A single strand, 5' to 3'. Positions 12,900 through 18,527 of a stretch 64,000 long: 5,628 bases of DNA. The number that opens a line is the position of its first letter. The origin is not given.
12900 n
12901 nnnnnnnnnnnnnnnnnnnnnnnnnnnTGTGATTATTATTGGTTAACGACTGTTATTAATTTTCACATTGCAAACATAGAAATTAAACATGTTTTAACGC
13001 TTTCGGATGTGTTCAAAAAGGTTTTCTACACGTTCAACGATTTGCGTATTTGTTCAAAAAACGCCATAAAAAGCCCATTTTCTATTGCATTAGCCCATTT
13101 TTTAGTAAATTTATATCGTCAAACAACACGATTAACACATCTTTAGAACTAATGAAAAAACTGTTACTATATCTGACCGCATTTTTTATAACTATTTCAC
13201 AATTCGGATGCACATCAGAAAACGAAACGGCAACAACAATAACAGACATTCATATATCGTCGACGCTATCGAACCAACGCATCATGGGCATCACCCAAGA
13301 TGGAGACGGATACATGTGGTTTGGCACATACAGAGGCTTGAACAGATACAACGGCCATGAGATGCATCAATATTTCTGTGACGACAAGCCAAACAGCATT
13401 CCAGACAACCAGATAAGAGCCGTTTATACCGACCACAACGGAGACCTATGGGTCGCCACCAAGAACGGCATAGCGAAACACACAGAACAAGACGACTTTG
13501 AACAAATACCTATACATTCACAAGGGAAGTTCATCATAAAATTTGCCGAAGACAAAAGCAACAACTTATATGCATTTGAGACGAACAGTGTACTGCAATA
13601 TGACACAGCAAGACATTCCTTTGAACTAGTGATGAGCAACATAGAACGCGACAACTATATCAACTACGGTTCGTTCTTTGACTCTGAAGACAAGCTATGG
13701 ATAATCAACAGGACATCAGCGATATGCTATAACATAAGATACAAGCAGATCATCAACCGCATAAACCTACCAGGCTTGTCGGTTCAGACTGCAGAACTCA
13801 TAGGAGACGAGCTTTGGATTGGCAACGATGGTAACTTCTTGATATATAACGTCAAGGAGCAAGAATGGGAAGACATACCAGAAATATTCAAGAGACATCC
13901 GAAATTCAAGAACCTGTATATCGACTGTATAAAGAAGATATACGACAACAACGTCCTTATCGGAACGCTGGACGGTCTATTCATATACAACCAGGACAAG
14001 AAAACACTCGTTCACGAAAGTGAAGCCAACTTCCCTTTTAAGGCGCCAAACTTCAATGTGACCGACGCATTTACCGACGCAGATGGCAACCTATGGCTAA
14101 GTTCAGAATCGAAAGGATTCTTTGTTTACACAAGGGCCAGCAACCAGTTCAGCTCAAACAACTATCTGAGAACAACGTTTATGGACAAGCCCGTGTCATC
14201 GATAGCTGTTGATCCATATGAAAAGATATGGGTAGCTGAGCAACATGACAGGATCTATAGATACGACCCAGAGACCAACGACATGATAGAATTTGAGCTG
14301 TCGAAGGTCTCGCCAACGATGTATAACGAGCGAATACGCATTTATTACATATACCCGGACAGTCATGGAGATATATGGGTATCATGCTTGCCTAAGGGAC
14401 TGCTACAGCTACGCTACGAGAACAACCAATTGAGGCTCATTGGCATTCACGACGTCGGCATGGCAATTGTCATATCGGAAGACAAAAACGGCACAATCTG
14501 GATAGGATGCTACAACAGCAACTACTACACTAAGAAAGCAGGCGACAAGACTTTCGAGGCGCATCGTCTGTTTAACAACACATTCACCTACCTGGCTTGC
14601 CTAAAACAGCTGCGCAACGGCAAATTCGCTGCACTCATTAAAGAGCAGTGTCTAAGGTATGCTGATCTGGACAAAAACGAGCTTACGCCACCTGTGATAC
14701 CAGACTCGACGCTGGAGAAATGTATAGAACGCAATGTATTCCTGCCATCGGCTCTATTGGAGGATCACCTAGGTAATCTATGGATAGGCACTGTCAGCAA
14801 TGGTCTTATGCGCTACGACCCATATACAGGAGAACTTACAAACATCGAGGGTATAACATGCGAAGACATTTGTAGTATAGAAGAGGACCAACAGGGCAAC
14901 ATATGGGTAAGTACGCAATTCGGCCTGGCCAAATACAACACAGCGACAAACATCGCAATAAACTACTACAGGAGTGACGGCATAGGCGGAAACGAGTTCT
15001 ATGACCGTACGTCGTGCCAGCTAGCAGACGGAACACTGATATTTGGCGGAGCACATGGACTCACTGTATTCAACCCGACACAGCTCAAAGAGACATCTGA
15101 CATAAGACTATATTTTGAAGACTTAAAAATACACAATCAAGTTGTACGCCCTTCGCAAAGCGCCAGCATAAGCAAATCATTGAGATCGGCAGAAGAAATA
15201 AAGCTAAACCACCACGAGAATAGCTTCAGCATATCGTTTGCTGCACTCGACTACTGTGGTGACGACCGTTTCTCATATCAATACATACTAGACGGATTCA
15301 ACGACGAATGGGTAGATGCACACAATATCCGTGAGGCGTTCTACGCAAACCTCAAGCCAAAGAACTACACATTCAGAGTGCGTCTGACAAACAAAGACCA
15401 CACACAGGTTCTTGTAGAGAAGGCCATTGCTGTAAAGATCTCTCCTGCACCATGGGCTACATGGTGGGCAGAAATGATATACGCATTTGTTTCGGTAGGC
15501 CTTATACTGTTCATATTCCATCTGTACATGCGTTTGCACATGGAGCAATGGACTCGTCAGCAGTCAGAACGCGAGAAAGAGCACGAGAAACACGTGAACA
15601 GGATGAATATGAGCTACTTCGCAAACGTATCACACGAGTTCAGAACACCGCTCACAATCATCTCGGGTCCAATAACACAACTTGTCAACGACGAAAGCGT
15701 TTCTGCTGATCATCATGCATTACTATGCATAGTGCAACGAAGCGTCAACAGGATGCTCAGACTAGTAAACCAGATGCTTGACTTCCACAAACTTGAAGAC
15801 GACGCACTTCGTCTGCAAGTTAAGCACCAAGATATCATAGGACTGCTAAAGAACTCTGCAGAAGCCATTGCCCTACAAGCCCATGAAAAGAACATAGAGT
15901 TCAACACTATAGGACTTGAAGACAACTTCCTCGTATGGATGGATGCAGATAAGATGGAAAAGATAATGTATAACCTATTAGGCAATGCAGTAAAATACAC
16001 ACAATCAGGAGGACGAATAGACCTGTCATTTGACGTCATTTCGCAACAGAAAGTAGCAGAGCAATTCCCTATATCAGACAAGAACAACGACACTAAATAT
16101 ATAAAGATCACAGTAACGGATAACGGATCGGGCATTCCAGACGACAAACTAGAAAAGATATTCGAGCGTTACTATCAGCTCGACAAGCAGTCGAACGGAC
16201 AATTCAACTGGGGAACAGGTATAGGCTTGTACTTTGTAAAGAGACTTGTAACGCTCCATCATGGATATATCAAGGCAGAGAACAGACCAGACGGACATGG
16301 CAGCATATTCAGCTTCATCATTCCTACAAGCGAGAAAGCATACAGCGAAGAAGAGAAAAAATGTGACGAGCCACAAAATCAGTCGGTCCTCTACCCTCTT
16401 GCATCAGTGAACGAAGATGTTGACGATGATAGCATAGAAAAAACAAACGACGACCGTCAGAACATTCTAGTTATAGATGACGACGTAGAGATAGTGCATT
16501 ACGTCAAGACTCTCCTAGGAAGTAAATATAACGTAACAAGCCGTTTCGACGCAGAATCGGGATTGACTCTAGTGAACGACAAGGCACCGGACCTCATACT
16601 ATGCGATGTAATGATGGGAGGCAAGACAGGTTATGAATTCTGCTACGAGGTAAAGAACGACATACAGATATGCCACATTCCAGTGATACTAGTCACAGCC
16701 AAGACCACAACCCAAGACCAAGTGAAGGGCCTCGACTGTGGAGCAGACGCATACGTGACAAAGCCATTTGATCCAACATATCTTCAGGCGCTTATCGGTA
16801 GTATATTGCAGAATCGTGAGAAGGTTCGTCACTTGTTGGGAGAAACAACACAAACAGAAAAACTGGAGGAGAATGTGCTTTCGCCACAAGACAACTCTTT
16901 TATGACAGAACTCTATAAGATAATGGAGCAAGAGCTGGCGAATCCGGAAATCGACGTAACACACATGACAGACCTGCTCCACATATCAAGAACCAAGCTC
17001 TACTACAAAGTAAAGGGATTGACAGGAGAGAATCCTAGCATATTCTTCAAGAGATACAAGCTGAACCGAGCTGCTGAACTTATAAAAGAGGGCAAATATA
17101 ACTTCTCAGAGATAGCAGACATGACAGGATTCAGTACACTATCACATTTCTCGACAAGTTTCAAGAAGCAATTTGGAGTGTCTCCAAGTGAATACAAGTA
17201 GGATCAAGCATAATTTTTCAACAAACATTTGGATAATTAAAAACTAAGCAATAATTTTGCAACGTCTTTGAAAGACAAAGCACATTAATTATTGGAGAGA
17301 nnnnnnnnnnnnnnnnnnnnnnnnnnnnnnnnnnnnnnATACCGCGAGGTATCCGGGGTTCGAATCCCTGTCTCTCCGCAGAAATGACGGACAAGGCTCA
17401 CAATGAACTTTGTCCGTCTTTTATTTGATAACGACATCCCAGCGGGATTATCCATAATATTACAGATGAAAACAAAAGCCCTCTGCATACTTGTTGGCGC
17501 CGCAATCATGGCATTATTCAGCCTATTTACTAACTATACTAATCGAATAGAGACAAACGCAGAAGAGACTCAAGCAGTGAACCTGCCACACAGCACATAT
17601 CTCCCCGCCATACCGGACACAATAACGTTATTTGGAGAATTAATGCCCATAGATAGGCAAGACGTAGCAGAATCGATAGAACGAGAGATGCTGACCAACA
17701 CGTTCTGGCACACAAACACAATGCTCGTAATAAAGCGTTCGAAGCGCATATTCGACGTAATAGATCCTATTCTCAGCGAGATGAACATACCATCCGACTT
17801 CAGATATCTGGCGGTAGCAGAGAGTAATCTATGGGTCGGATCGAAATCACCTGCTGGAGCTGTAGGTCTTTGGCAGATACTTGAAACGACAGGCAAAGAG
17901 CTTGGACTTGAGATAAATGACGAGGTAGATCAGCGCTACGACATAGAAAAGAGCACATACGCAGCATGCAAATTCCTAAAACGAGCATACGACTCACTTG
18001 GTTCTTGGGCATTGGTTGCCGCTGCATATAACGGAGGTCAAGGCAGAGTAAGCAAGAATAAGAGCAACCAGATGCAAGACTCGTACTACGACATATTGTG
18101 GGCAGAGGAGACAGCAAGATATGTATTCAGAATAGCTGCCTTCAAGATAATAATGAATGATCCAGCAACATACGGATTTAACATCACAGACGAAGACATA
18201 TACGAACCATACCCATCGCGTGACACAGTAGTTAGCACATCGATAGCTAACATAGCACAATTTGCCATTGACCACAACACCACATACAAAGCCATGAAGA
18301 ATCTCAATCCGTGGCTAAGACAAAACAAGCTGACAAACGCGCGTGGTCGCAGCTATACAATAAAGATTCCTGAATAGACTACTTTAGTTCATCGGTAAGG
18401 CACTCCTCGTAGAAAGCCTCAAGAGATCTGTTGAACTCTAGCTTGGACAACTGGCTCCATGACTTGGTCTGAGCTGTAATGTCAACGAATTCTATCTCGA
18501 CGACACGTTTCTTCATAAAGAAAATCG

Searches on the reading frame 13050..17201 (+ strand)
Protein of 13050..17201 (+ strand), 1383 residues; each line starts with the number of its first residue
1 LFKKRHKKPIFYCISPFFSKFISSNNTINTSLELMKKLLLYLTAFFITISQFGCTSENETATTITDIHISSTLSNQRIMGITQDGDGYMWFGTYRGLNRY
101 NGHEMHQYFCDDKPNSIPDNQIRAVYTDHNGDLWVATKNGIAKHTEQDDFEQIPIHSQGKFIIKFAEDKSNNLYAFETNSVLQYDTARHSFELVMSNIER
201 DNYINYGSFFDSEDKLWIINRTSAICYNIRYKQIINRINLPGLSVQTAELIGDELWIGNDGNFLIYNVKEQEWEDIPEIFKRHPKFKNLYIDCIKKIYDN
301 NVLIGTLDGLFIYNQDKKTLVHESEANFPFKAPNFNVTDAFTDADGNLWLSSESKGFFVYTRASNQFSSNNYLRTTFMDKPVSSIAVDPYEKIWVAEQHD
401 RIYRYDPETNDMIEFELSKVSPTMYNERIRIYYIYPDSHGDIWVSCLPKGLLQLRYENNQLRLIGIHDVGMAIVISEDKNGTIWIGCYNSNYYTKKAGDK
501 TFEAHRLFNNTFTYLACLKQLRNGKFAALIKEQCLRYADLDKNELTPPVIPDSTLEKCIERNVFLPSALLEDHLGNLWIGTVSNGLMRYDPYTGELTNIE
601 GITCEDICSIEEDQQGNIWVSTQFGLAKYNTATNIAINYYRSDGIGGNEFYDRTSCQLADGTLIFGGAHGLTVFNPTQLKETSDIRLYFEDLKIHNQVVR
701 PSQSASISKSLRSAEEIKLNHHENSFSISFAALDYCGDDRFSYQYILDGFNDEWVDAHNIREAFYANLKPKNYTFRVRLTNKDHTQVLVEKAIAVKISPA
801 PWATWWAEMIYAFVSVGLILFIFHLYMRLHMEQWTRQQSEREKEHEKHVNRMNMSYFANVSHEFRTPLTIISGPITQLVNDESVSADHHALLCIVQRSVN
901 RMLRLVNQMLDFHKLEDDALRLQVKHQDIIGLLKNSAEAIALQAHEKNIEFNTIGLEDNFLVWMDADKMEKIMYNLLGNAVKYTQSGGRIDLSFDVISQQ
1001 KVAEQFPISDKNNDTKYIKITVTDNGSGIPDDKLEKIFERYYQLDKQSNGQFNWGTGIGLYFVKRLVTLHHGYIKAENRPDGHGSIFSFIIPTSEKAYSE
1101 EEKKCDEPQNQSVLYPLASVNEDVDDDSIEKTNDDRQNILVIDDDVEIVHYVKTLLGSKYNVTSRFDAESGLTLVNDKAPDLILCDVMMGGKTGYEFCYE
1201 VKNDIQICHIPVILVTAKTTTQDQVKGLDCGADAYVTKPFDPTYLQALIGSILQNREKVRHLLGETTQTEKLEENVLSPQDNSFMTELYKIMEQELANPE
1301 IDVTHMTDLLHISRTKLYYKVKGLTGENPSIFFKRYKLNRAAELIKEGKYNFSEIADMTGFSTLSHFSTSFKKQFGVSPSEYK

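Call 17: search_protein_families(library=pfam, proteins=[window:13050-17201:+], max_evalue=0.00001)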
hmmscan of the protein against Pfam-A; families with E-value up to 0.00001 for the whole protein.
window:13050-17201:+ (1383 aa): 7 families
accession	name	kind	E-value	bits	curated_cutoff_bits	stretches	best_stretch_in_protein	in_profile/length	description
PF07494.17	Reg_prop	-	4.7e-31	103.3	20.4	0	116-139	1-24/24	Two component regulator propeller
PF02518.31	HATPase_c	-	1.9e-22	80.2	26.4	1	965-1093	2-109/111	Histidine kinase-, DNA gyrase B-, and HSP90-like ATPase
PF00072.30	Response_reg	-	2.3e-21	76.5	30.2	1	1139-1248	1-109/111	Response regulator receiver domain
PF12833.13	HTH_18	-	2e-17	63.6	33.6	1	1308-1383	3-78/80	Helix-turn-helix domain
PF00512.31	HisKA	-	5.9e-13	49.1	26.9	1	857-917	6-65/66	His Kinase A (phospho-acceptor) domain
PF07495.19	Y_Y_Y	-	2.4e-10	40.6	26.6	1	735-797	2-64/65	Y_Y_Y domain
PF00165.29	HTH_AraC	-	1.6e-06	28.6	26.6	1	1351-1382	10-40/42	Bacterial regulatory helix-turn-helix proteins, AraC family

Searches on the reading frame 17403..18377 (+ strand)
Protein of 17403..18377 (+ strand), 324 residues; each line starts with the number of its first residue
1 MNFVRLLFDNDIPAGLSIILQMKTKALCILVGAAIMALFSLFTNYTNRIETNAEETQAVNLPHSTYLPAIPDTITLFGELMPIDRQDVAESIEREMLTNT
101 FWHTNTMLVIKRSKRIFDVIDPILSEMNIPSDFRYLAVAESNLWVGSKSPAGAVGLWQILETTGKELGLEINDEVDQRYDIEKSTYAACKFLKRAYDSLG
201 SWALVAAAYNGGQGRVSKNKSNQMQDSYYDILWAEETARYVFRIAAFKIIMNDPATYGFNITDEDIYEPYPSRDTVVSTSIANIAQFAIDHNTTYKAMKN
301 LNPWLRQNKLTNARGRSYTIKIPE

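Call 18: search_protein_families(library=pfam, proteins=[window:17403-18377:+], max_evalue=0.00001)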
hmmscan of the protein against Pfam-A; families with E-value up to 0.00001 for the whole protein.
window:17403-18377:+ (324 aa): 1 family
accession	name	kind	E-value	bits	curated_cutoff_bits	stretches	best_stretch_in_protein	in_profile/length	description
PF01464.25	SLT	-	4.4e-22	78.3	21.3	1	130-228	14-113/117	Transglycosylase SLT domain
